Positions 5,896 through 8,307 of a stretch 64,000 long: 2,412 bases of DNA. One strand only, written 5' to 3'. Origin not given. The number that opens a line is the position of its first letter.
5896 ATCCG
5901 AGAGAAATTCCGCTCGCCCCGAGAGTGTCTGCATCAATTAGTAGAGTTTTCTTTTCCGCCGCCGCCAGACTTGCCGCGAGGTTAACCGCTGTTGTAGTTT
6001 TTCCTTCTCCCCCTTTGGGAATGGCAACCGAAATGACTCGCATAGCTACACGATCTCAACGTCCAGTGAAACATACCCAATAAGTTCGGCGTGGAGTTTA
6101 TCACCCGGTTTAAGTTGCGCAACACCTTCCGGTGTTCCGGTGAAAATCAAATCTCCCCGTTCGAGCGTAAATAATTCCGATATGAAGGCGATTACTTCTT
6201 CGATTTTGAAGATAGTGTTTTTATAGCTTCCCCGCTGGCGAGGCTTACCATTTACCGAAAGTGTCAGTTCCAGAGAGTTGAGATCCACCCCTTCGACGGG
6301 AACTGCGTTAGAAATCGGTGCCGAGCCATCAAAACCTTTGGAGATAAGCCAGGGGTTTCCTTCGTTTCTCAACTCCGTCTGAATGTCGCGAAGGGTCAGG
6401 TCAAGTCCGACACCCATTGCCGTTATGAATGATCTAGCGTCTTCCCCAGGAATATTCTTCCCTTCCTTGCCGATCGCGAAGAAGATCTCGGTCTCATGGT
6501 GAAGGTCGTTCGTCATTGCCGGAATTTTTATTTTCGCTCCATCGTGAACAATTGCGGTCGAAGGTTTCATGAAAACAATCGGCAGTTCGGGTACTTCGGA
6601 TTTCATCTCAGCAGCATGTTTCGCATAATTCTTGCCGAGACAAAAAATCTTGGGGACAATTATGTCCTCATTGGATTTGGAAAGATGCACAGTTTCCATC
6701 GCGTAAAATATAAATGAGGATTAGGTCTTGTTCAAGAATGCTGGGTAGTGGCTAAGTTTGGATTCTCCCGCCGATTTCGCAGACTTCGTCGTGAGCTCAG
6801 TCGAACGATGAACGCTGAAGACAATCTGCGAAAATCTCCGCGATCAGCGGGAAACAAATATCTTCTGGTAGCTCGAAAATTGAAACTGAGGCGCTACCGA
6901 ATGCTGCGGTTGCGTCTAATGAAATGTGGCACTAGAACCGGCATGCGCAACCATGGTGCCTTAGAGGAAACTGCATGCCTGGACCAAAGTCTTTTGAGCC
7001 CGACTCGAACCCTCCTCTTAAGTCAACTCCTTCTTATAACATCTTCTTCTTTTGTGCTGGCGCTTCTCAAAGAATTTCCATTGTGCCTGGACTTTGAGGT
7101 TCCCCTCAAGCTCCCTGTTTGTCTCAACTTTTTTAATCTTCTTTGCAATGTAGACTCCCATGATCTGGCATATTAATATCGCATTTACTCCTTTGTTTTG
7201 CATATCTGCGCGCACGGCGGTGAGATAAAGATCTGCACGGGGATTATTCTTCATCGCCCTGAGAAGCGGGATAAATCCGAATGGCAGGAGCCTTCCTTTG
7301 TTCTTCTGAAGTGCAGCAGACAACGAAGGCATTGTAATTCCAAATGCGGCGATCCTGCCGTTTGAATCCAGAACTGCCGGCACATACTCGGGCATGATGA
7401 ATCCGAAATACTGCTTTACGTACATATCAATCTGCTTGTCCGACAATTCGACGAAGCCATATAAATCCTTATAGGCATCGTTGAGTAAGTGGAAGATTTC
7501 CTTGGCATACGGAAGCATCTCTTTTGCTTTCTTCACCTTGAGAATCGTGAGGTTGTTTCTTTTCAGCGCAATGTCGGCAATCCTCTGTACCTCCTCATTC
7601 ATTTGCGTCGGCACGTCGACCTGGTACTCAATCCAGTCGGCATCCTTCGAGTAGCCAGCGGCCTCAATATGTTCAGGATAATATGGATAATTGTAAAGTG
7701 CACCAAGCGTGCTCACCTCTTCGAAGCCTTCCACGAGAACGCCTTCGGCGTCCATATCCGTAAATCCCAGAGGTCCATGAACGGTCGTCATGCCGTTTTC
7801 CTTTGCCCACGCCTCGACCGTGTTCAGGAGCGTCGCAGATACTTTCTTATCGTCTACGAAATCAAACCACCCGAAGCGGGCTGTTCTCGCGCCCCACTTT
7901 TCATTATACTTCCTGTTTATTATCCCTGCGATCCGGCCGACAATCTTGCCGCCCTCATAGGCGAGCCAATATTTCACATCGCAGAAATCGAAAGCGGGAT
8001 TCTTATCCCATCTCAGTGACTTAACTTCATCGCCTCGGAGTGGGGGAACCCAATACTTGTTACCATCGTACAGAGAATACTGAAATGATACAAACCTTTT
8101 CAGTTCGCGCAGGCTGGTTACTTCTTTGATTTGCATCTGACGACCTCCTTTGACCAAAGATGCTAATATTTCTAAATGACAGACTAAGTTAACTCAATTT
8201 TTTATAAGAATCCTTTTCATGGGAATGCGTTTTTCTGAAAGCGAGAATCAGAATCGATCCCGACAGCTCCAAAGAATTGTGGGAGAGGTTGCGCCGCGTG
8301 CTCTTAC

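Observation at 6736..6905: MITE family with TIR ~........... and 7-bp target-site duplications (five copies in this window)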

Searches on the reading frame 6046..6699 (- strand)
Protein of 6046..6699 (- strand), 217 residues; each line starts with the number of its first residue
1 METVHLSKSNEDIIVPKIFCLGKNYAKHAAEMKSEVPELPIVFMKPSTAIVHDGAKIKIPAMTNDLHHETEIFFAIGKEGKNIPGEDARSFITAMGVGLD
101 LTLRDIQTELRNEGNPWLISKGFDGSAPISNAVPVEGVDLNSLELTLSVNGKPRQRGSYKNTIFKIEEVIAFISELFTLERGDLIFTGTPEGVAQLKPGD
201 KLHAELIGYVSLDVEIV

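Call 13: find_encoding_contigs(protein=window:6046-6699:-, flank=3000, max_places=10)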
Protein window:6046-6699:- (217 aa): 1 contig read that carries it; 1 place shown.
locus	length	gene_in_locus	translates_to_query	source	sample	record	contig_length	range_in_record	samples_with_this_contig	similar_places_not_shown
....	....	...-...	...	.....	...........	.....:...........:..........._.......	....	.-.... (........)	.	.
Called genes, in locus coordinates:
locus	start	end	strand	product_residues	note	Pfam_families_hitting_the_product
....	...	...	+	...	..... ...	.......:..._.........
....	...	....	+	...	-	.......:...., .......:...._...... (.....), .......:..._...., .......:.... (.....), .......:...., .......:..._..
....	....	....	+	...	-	?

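Call 53: find_homologous_proteins(query=window:6046-6699:-, max_evalue=1e-60)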
Query window:6046-6699:- (217 aa): 286 proteins with E <= 1e-60 among 4982 candidates; the best 120 are listed.
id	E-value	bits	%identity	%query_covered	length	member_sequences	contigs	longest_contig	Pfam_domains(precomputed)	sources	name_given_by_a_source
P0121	5.9e-126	436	91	100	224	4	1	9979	PF01557.24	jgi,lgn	jgi:2-keto-4-pentenoate hydratase/2-oxohepta-3-ene-1,7-dioic acid hydratase in catechol pathway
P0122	1.6e-120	419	88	100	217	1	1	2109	PF01557.24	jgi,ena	-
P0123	1.9e-119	415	86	100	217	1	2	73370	PF01557.24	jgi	jgi:acylpyruvate hydrolase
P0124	1.4e-118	412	85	100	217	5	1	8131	PF01557.24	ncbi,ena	-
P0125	1.5e-118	412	85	100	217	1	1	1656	PF01557.24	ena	-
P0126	1.1e-117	409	83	100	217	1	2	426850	PF01557.24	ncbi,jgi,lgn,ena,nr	ncbi:MAG TPA: fumarylacetoacetate hydrolase family protein [Candidatus Acidoferrales bacterium]|nr:f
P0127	1.7e-117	409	83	100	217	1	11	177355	PF01557.24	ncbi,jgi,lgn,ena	jgi:2-keto-4-pentenoate hydratase/2-oxohepta-3-ene-1,7-dioic acid hydratase in catechol pathway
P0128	2.5e-117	408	84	100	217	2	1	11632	PF01557.24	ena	-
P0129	4.1e-117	407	84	100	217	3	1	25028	PF01557.24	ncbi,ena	-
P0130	5.3e-117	407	84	100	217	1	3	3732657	PF01557.24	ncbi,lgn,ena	-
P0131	6.0e-117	407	84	100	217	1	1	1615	PF01557.24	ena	-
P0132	3.9e-116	404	84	100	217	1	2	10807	PF01557.24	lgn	-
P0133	1.6e-115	402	83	100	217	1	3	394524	PF01557.24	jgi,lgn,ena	jgi:2-keto-4-pentenoate hydratase/2-oxohepta-3-ene-1,7-dioic acid hydratase in catechol pathway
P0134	4.7e-115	401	82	100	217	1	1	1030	PF01557.24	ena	-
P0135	1.5e-114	399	81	100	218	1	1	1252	PF01557.24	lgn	-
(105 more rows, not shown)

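Call 54: find_encoding_contigs(protein=P0121, flank=3000, max_places=4)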
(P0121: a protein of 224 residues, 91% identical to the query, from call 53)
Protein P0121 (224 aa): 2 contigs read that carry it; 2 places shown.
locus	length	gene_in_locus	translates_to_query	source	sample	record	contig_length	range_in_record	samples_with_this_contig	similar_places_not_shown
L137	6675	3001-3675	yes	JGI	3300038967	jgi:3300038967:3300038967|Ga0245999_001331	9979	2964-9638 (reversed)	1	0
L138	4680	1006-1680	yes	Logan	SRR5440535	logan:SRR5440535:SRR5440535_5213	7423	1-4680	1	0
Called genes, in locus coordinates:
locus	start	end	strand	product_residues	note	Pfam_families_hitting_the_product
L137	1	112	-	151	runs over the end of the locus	?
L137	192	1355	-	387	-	PF08442:ATP-grasp_2, PF13549:ATP-grasp_5 (weak), PF24948:Citrate_synth_N, PF00549:Ligase_CoA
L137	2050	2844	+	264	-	-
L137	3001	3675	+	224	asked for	PF01557:FAA_hydrolase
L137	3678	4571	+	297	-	PF01656:CbiA, PF02374:ArsA_ATPase (faint), PF06564:CBP_BcsQ, PF07015:VirC1 (faint), PF09140:MipZ (faint), PF10609:ParA, PF13614:AAA_31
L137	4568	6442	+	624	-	PF01551:Peptidase_M23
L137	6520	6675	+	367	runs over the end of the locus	PF00520:Ion_trans, PF07885:Ion_trans_2, PF02254:TrkA_N, PF22614:Slo-like_RCK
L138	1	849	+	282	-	?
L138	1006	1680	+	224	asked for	PF01557:FAA_hydrolase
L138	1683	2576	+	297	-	PF01656:CbiA, PF02374:ArsA_ATPase (faint), PF06564:CBP_BcsQ, PF07015:VirC1 (faint), PF09140:MipZ (faint), PF10609:ParA, PF13614:AAA_31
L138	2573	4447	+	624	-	PF01551:Peptidase_M23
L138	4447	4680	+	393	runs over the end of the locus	PF00520:Ion_trans, PF07885:Ion_trans_2, PF22614:Slo-like_RCK, PF02254:TrkA_N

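Call 55: find_encoding_contigs(protein=P0122, flank=3000, max_places=3)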
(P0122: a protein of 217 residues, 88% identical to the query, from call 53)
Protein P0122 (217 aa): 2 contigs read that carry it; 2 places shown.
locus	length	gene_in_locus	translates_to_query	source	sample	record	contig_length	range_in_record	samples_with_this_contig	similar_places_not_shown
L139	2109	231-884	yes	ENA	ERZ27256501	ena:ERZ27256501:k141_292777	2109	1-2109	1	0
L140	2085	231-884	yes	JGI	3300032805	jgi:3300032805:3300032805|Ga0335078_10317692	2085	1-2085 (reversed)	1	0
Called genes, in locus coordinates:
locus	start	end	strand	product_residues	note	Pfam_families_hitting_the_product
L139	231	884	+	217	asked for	PF01557:FAA_hydrolase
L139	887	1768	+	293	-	PF01656:CbiA, PF02374:ArsA_ATPase (faint), PF06564:CBP_BcsQ, PF09140:MipZ (faint), PF10609:ParA, PF13614:AAA_31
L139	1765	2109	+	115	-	?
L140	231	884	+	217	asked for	PF01557:FAA_hydrolase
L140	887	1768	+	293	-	PF01656:CbiA, PF02374:ArsA_ATPase (faint), PF06564:CBP_BcsQ, PF09140:MipZ (faint), PF10609:ParA, PF13614:AAA_31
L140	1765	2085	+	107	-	?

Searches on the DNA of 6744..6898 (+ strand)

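Call 14: search_dna_similar(query=window:6744-6898:+, collection=plasmids, mode=distant, max_rows=30)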
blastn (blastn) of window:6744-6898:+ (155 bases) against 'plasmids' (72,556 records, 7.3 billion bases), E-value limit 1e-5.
No match.

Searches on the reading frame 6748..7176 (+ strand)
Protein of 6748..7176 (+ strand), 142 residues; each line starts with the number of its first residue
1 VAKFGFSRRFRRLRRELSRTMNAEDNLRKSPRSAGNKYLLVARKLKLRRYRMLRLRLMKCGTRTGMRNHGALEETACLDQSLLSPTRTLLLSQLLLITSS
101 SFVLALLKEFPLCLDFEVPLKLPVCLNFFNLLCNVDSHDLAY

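Call 91: search_protein_families(library=pfam, proteins=[window:6748-7176:+], max_evalue=0.01)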
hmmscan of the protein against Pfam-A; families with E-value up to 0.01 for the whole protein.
window:6748-7176:+ (142 aa): 0 families

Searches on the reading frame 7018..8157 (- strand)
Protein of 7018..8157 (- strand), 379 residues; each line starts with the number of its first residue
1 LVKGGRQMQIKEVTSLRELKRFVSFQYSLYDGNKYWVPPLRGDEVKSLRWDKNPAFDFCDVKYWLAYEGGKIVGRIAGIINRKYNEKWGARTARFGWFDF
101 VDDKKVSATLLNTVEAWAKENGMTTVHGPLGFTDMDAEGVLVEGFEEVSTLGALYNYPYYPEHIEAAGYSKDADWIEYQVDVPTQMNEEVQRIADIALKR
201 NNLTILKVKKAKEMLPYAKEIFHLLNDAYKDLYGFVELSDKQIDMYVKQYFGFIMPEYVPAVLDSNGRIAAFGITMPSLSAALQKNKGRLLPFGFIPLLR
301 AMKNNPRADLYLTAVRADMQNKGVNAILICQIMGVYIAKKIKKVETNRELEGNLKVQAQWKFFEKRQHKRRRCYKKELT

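Call 16: search_protein_families(library=ncbifam, proteins=[window:7018-8157:-])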
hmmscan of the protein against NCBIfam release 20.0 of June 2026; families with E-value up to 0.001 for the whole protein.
window:7018-8157:- (379 aa): 0 families

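Call 91: search_protein_families(library=pfam, proteins=[window:7018-8157:-], max_evalue=0.01)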
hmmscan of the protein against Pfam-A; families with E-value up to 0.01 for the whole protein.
window:7018-8157:- (379 aa): 1 family
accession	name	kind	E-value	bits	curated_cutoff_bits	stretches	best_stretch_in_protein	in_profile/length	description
PF00583.31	Acetyltransf_1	-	1.4e-05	25.7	20.7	1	56-125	25-95/116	Acetyltransferase (GNAT) family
